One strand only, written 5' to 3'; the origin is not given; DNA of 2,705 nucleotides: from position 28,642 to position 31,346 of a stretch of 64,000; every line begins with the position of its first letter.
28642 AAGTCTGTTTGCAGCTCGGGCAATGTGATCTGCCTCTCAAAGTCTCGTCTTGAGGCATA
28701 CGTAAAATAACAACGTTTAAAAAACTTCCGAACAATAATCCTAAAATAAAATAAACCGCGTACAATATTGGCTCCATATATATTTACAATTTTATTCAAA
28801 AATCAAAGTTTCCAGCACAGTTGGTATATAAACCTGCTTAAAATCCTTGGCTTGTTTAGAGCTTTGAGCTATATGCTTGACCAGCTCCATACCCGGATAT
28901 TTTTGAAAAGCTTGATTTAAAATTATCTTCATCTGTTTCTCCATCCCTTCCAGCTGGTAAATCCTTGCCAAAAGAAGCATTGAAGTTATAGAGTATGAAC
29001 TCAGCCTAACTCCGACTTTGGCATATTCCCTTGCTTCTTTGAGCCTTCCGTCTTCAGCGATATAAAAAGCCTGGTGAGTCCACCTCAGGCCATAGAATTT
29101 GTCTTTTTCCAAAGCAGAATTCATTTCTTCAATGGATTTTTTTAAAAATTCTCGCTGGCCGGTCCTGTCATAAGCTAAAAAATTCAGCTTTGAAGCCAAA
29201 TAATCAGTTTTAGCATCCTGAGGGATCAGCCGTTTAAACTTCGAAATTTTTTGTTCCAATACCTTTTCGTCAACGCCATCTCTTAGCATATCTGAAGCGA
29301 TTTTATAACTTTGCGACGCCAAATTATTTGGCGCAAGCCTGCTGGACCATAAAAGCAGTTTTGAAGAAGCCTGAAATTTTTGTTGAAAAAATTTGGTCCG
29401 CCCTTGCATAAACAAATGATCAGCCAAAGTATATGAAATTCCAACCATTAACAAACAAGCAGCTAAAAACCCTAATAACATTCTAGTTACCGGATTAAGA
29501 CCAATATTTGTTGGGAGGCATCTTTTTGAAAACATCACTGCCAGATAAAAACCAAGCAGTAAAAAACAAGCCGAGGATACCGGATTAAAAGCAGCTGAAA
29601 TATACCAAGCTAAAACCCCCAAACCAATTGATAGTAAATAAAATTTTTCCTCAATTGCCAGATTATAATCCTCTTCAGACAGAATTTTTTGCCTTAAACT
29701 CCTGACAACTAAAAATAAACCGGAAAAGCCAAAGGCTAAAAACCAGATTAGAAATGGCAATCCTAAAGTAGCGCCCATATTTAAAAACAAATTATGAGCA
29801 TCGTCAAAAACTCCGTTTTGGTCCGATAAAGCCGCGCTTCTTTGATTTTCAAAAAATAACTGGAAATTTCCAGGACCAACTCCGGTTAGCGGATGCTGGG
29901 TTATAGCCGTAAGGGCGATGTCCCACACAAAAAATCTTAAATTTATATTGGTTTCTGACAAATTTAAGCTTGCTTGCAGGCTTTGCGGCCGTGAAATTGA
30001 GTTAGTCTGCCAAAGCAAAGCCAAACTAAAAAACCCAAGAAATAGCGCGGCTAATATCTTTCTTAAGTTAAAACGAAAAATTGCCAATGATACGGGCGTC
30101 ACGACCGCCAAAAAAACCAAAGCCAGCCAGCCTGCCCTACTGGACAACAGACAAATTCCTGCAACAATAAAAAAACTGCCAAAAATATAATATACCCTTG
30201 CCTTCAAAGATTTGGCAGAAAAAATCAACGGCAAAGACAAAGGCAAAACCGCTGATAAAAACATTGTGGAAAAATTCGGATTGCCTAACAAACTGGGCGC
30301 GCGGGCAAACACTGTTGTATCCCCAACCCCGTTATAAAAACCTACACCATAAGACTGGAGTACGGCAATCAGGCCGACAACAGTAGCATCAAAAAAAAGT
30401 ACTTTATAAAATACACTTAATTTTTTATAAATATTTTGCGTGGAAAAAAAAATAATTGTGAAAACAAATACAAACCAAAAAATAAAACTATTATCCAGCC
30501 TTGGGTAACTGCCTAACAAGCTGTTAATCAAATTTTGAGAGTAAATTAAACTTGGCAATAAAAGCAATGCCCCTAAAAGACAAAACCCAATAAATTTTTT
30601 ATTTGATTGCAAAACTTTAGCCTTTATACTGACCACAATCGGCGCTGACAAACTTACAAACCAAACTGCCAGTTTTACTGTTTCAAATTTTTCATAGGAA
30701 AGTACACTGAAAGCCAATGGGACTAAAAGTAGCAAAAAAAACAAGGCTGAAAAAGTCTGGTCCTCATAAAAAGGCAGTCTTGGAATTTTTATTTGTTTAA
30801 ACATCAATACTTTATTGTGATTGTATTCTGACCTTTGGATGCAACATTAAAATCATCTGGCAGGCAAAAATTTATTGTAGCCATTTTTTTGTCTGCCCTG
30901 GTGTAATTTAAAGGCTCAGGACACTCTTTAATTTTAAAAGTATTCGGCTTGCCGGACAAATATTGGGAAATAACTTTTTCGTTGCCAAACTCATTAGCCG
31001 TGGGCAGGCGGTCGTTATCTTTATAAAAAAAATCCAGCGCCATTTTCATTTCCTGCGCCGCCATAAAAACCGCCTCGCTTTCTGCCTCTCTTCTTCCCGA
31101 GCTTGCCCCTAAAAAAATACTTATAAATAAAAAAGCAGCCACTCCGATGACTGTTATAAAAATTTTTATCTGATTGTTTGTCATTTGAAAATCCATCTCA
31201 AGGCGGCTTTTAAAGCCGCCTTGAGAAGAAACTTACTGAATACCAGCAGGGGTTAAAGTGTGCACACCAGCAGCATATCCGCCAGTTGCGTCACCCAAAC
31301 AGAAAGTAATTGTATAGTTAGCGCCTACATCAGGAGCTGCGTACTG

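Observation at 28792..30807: O-antigen-ligase-family membrane protein with a TPR tail between pilD and pilA: possible pilin O-glycosylation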

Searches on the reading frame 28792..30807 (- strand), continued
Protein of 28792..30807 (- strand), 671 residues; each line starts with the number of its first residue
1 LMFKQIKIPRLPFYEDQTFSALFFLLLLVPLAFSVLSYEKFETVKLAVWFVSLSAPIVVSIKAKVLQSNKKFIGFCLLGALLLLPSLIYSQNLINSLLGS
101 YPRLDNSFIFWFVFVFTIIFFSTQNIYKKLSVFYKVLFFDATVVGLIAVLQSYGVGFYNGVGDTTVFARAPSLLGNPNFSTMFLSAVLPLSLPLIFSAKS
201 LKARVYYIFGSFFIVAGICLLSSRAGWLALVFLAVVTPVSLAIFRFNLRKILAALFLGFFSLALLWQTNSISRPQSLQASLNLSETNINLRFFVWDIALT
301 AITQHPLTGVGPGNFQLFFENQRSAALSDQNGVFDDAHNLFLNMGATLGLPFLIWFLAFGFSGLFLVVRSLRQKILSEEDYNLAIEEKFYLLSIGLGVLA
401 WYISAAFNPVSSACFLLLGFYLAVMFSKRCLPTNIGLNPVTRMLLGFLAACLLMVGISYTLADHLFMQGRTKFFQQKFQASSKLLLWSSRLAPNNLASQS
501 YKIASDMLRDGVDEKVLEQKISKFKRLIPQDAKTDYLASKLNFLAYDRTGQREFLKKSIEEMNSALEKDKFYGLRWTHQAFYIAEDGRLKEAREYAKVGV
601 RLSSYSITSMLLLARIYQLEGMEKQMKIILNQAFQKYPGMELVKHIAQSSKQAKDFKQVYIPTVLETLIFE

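Call 30: predict_structure(alignment_id=A1)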
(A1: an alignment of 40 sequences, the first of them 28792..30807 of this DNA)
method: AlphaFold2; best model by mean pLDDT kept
length: 671 residues; sequences in the alignment: 40
mean_pLDDT: 90.7   pTM: 0.91
mean pLDDT of the five models: 90.7, 89.8, 89.4, 88.5, 88.2
residues with pLDDT >= 90: 500; 70-90: 136; 50-70: 21; < 50: 14
segments of 3 or more residues with pLDDT < 50: 1-10, 163-165
pLDDT, mean of each block of 10 residues (from residue 1): 40 79 93 88 93 92 83 94 97 93 90 94 87 95 95 69 53 87 98 96 97 96 93 98 96 96 92 78 80 94 98 95 87 77 98 98 95 77 85 97 95 97 89 81 95 95 96 97 97 94 94 90 95 96 95 97 97 94 98 97 91 97 97 93 94 94 84 76
secondary structure, 60 per line:
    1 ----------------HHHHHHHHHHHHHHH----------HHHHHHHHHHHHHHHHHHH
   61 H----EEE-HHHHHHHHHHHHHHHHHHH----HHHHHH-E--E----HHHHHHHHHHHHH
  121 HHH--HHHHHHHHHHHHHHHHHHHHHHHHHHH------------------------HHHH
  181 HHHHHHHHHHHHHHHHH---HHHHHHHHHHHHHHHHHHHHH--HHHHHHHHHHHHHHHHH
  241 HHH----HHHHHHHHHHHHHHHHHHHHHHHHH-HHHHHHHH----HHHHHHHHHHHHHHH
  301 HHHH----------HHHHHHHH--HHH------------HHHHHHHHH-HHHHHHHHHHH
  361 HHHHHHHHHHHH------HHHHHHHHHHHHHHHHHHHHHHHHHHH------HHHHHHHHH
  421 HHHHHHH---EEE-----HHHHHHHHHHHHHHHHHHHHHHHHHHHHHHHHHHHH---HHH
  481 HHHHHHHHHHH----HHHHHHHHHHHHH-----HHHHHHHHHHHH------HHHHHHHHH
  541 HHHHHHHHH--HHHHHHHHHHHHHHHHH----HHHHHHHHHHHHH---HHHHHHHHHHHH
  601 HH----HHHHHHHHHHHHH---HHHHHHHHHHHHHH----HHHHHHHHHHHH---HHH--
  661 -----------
elements in order: H17-31 H42-61 E66-68 H70-88 H93-98 H108-123 H126-152 H177-197 H201-221 H224-243 H248-272 H274-281 H286-304 H315-322 H340-348 H350-372 H379-405 H412-427 E431-433 H439-474 H478-491 H496-508 H514-525 H532-549 H552-568 H573-585 H589-602 H607-619 H623-636 H641-652

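Call 33: fold_search(model_id=the predicted structure, library=pdb)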
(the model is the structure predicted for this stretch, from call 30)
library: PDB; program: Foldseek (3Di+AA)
matches with E <= 10: 1079; with E <= 0.001: 13
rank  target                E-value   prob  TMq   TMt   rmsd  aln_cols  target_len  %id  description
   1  8a3t_F                1.9e-04  1.00  0.24  0.31  27.5       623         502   12  S. cerevisiae APC/C-Cdh1 complex (released 2022-08-31)
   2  8qxd_N                2.5e-04  1.00  0.20  0.17  25.1       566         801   12  Cryo-EM structure of the cross-exon pre-B complex (released 2024-05-22)
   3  3fp4_A                3.1e-04  1.00  0.26  0.34  23.9       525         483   13  Crystal structure of Tom71 complexed with Ssa1 C-terminal fragment (released 2009-07-28)
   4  6bq1_B                3.3e-04  1.00  0.24  0.22  26.3       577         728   13  Human PI4KIIIa lipid kinase complex (released 2017-12-13)
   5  8pkp_K                4.0e-04  1.00  0.24  0.31  23.8       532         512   11  Cryo-EM structure of the apo Anaphase-promoting complex/cyclosome (APC/C) at 3.2 Angstrom resolution (released 2023-07-19)
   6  9qhc_B                4.3e-04  1.00  0.24  0.53   7.6       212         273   16  Crystal structure of 8-repeat CTPR protein with eliminated coordination sites (released 2025-10-22)
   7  2pl2_A                4.3e-04  1.00  0.23  0.66   5.1       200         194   13  Crystal structure of TTC0263: a thermophilic TPR protein in Thermus thermophilus HB27 (released 2008-03-04)
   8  3fp2_A                5.4e-04  1.00  0.26  0.35  24.6       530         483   13  Crystal structure of Tom71 complexed with Hsp82 C-terminal fragment (released 2009-07-28)
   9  4ui9_H                6.3e-04  1.00  0.25  0.34  24.2       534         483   11  Atomic structure of the human Anaphase-Promoting Complex (released 2015-06-17)
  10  3hym_B                6.6e-04  1.00  0.23  0.46  11.0       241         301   10  Insights into Anaphase Promoting Complex TPR subdomain assembly from a CDC26-APC6 structure (released 2009-08-11)
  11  9qhb                  9.3e-04  1.00  0.24  0.54   7.5       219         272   14  Crystal structure of 16-repeat CTPR protein with eliminated coordination sites (released 2025-10-22)
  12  3vtx_B                9.7e-04  1.00  0.22  0.68   4.6       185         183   14  Crystal structure of MamA protein (released 2012-10-31)
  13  5g04_K                9.7e-04  1.00  0.25  0.32  22.4       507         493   12  Structure of the human APC-Cdc20-Hsl1 complex (released 2016-05-25)
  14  9qhc_A                1.1e-03  1.00  0.24  0.52   7.8       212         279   16  Crystal structure of 8-repeat CTPR protein with eliminated coordination sites (released 2025-10-22)
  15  8r0a_N                1.1e-03  1.00  0.19  0.16  25.7       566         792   13  Cryo-EM structure of the cross-exon pre-B+5'ss complex (released 2024-05-22)
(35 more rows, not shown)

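Call 39: find_encoding_contigs(protein=P0001, flank=2000, max_places=3)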
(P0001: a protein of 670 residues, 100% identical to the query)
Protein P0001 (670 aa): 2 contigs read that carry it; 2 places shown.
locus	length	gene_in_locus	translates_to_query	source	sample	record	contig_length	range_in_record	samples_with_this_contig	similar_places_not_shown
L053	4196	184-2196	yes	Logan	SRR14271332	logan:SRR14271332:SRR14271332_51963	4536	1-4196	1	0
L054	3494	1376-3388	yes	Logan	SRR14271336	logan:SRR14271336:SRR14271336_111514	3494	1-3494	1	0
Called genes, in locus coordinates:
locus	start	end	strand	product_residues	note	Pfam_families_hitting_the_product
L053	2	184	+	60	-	?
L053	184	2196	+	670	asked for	PF04932:Wzy_C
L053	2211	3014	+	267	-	PF06750:A24_N_bact, PF01478:Peptidase_A24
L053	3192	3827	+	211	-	-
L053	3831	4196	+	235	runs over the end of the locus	?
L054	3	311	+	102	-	?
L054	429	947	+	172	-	PF07963:N_methyl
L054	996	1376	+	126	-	-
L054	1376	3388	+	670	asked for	PF04932:Wzy_C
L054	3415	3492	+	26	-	?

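Call 79: search_protein_families(library=pfam, proteins=[L023:11987-13501:+], max_evalue=1)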
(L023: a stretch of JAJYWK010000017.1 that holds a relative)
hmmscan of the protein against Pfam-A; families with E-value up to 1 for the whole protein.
L023:11987-13501:+ (504 aa): 1 family
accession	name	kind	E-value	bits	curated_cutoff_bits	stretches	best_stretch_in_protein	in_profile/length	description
PF13231.12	PMT_2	-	0.0026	18.4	26.1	1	85-237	6-157/160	Dolichyl-phosphate-mannose-protein mannosyltransferase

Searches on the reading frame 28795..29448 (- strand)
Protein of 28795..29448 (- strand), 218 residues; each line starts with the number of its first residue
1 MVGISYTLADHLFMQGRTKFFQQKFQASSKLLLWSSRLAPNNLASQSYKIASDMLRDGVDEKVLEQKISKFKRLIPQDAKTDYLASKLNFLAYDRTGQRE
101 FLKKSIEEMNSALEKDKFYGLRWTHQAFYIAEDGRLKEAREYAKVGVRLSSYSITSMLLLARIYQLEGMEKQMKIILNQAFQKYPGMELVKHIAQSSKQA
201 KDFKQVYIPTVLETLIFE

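Call 9: search_protein_families(library=pfam, proteins=[window:28795-29448:-], max_evalue=10)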
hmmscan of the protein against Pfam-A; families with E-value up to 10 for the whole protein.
seq(218 aa): 2 families
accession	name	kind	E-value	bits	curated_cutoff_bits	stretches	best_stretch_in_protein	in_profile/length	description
PF13428.12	TPR_14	-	0.11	13.6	23.5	0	158-189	5-37/44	Tetratricopeptide repeat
PF13174.12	TPR_6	-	0.11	13.6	26.3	1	156-185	2-31/33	Tetratricopeptide repeat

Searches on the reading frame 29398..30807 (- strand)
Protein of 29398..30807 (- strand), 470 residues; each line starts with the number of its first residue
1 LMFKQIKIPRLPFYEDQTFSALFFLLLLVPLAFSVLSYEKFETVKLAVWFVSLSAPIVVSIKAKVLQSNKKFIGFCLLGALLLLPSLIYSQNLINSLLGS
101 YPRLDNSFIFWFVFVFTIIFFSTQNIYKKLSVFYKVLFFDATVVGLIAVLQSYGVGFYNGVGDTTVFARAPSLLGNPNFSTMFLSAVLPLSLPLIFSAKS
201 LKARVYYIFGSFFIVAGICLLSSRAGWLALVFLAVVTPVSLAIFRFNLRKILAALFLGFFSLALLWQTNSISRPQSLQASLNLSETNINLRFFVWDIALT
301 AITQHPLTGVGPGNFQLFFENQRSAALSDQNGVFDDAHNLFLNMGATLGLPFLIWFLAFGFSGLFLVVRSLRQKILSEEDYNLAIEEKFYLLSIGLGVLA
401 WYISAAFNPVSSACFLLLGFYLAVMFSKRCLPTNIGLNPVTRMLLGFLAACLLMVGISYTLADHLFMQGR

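Call 9: search_protein_families(library=pfam, proteins=[window:29449-30807:-], max_evalue=10)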
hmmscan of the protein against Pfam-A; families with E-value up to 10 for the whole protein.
seq(453 aa): 1 family
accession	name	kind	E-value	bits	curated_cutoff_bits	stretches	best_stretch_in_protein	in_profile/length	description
PF04932.20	Wzy_C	-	9.8e-19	68.1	31.7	1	210-356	2-148/149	O-Antigen ligase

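Call 57: search_protein_representatives(protein=window:29398-30807:-)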
Query: 470 residues. Proteins with E-value up to 0.001 (for the whole library): 4536; up to 1e-10: 349; up to 1e-30: 117. The best 150 are listed.
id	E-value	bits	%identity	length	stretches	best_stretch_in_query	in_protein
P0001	5.9e-297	1001.4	100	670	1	2-470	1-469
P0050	7.5e-90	318.8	43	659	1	5-469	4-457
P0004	8.0e-76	272.5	39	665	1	6-469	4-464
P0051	3.1e-75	270.6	43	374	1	8-359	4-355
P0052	7.0e-72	259.5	40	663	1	11-469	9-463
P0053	2.0e-71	258.1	38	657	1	6-467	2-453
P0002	8.9e-71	255.9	39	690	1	7-468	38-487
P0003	6.3e-69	249.8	40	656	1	7-428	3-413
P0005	5.4e-68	246.7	37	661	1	9-463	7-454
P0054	1.0e-66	242.5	38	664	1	5-466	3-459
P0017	2.9e-66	241.0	39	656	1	14-466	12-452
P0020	7.3e-65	236.4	38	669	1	10-469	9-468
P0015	2.3e-64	234.8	34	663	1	9-467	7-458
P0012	4.9e-64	233.7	37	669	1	10-467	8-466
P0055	6.7e-64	233.2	39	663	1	10-429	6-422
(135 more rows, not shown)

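Call 67: predict_structure(alignment_id=A3)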
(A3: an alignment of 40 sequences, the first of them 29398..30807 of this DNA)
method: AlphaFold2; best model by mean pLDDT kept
length: 470 residues; sequences in the alignment: 40
mean_pLDDT: 90.2   pTM: 0.92
mean pLDDT of the five models: 90.2, 89.4, 87.9, 87.9, 87.9
residues with pLDDT >= 90: 336; 70-90: 104; 50-70: 23; < 50: 7
segments of 3 or more residues with pLDDT < 50: 1-7
pLDDT, mean of each block of 10 residues (from residue 1): 48 85 95 89 95 94 86 95 98 94 88 95 90 97 96 74 57 89 98 96 97 97 94 98 96 96 93 82 84 94 98 94 83 73 97 98 96 80 86 98 96 97 90 83 96 95 88
secondary structure, 60 per line:
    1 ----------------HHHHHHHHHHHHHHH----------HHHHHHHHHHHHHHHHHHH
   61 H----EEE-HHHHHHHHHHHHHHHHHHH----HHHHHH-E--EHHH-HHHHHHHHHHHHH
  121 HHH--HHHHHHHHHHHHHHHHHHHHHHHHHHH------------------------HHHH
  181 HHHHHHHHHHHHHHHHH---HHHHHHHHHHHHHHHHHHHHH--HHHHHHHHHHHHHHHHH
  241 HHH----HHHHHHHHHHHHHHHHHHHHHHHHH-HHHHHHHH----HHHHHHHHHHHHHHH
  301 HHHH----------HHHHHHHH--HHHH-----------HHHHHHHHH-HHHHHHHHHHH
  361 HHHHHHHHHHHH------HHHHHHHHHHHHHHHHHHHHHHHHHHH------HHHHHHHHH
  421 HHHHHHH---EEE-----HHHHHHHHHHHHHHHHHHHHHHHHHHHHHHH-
elements in order: H17-31 H42-61 E66-68 H70-88 H93-98 H108-123 H126-152 H177-197 H201-221 H224-243 H248-272 H274-281 H286-304 H315-322 H325-328 H340-348 H350-372 H379-405 H412-427 E431-433 H439-469

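Call 69: fold_search(model_id=the predicted structure, library=pdb)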
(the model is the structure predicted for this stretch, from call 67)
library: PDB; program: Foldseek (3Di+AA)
matches with E <= 10: 463; with E <= 0.001: 1
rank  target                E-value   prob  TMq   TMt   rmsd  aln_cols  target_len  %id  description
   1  7tpg_B                5.8e-06  1.00  0.49  0.56   9.6       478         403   16  Single-Particle Cryo-EM Structure of the WaaL O-antigen ligase in its ligand bound state (released 2022-04-06)
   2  8p1u_A                1.7e-03  1.00  0.37  0.44   8.8       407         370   12  Structure of divisome complex FtsWIQLB (released 2024-05-22)
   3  8tgn_A                1.4e-02  0.33  0.12  0.14  23.8       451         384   14  VMAT1 dimer with serotonin and reserpine (released 2024-03-20)
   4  9jrm                  2.9e-02  0.38  0.12  0.14  22.0       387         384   12  outward-open hSLC19A1 + 2'3'-CDAS (released 2025-02-26)
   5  4zwb_A                2.9e-02  0.20  0.12  0.12  25.6       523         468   12  Crystal structure of maltose-bound human GLUT3 in the outward-occluded conformation at 2.4 angstrom (released 2015-07-22)
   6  8wlk                  3.3e-02  0.21  0.11  0.13  24.8       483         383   11  Cryo-EM structure of human VMAT2 in presence of Tetrabenazine, determined in an outward-facing conformation (released 2024-06-12)
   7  9pc9                  4.7e-02  0.21  0.12  0.13  25.1       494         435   10  Structure of Synaptic Vesicle Protein 2A Bound to UCB7361 (released 2025-09-10)
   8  8tgi_A                4.9e-02  0.21  0.12  0.14  23.4       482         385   11  VMAT1 dimer with dopamine and reserpine (released 2024-03-20)
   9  6rw3_D                5.3e-02  0.21  0.13  0.14  25.5       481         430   11  The molecular basis for sugar import in malaria parasites. (released 2020-01-29)
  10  8jtb                  6.0e-02  0.23  0.12  0.15  25.3       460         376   12  VMAT2 complex with dopamine (released 2024-05-08)
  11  6euq                  6.0e-02  0.15  0.10  0.11  23.7       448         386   12  MdfA(Q131R/L339E) (released 2018-08-08)
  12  6zgs_B                6.8e-02  0.21  0.12  0.15  24.5       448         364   12  Crystal structure of a MFS transporter with bound 3-phenylpropanoic acid at 2.39 Angstroem resolution (released 2021-10-20)
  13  6hcl_B                7.1e-02  0.18  0.12  0.14  24.5       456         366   13  Crystal structure of a MFS transporter with Ligand at 2.69 Angstroem resolution (released 2019-07-03)
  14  9joz                  7.4e-02  0.23  0.12  0.13  22.7       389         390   12  outward-open hSLC19A1 (released 2025-02-26)
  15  9okh                  7.4e-02  0.18  0.14  0.14  25.4       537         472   10  Cryo-EM structure of human SV2A in complex with UCBJ (released 2025-12-10)
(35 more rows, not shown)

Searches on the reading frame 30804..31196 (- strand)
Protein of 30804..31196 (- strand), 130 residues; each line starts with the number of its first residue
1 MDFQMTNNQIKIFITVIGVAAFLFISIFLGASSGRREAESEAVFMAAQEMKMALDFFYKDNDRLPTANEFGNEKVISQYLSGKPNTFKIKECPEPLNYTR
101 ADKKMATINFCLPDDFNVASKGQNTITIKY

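Call 3: search_protein_families(library=pfam, proteins=[window:30804-31196:-], max_evalue=0.1)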
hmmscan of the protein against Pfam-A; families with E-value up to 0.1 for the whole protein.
window:30804-31196:- (130 aa): 0 families

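Call 4: search_protein_families(library=ncbifam, proteins=[window:30804-31196:-], max_evalue=0.1)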
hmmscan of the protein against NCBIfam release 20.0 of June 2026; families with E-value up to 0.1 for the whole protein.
window:30804-31196:- (130 aa): 0 families
